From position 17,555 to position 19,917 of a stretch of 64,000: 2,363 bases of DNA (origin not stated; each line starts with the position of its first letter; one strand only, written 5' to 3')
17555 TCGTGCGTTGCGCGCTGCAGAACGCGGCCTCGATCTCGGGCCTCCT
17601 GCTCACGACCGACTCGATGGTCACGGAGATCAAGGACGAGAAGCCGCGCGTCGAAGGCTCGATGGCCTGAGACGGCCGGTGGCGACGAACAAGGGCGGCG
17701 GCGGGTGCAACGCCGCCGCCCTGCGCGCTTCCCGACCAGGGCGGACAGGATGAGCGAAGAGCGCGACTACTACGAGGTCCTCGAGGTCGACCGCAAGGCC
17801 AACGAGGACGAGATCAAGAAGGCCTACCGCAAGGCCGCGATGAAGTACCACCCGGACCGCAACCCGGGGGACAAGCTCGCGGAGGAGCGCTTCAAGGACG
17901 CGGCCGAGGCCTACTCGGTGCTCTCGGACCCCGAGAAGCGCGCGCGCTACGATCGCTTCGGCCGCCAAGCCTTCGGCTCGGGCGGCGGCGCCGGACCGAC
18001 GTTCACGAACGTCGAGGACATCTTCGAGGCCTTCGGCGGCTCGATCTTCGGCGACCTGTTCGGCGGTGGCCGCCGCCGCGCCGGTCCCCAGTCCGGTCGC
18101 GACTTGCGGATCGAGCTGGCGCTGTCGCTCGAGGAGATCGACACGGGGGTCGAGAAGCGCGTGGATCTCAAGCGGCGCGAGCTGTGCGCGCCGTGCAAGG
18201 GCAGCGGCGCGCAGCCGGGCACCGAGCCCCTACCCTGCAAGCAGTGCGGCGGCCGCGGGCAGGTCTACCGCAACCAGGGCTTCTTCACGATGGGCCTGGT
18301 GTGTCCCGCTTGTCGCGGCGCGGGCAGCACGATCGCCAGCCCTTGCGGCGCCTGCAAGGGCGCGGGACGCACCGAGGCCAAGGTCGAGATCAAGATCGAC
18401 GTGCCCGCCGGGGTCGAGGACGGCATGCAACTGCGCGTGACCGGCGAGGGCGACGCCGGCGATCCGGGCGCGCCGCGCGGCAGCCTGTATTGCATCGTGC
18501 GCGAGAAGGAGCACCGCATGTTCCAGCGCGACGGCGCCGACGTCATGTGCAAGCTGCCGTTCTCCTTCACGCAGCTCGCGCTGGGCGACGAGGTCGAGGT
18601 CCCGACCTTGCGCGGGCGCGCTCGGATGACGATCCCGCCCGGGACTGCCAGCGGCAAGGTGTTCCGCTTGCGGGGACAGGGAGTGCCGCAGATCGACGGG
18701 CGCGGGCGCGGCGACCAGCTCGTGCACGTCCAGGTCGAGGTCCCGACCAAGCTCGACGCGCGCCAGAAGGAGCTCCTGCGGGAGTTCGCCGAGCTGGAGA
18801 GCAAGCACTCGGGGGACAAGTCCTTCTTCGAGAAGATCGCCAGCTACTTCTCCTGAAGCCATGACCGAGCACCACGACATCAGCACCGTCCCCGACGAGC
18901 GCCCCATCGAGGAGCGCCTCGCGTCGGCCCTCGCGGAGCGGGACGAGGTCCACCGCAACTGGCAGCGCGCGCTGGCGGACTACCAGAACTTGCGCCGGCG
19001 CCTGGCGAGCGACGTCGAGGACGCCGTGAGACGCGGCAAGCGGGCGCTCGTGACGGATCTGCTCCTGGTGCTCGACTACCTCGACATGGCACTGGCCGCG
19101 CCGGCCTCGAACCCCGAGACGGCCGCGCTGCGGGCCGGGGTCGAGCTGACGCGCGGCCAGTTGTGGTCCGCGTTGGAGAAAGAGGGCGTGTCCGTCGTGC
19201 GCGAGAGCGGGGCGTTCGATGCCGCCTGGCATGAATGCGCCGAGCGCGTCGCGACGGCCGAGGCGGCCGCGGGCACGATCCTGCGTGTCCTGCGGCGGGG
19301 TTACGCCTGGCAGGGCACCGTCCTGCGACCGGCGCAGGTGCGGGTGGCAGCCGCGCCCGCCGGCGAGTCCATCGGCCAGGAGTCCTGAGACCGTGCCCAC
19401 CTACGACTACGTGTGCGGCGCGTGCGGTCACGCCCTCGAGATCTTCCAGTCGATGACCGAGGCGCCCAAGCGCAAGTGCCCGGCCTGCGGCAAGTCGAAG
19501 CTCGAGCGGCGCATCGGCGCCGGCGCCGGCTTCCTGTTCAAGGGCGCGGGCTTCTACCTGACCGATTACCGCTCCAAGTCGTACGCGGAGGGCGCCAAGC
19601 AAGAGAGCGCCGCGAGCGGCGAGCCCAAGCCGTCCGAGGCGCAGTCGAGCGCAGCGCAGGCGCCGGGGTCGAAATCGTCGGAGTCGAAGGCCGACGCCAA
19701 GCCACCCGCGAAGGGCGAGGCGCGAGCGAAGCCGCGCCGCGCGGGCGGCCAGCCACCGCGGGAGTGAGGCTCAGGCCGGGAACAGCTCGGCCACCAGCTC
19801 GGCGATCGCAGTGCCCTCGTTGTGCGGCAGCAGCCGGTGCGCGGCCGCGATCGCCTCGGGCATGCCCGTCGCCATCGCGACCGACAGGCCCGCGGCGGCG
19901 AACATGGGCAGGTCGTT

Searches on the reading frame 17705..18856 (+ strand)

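Call 16: search_protein_families(library=pfam, proteins=[window:17705-18856:+], max_evalue=0.001)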
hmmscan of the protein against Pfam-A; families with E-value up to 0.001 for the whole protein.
window:17705-18856:+ (383 aa): 3 families
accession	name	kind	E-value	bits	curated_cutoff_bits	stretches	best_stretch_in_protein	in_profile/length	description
PF01556.23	DnaJ_C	-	3.8e-46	157.3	26.6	1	134-347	1-152/152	DnaJ C terminal domain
PF00226.36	DnaJ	-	3.3e-27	94.8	27.8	1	21-83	1-63/63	DnaJ domain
PF00684.25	DnaJ_CXXCXGXG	-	1.9e-13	50.9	32.7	1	161-221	1-65/65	DnaJ central domain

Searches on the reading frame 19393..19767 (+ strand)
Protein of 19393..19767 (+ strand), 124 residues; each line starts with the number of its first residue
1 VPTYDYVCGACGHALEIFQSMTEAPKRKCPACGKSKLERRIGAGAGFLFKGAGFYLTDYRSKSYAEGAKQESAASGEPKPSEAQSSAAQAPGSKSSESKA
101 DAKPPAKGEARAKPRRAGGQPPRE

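Call 16: search_protein_families(library=pfam, proteins=[window:19393-19767:+], max_evalue=0.001)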
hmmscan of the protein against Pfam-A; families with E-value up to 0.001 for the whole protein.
window:19393-19767:+ (124 aa): 2 families
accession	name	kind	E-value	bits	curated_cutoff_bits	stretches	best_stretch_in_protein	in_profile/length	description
PF09723.15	Zn_ribbon_8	-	1.9e-16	60.2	34.4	1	1-41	1-41/41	Zinc ribbon domain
PF08271.17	Zn_Ribbon_TF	-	0.00018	21.4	29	0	3-18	17-32/43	TFIIB zinc-binding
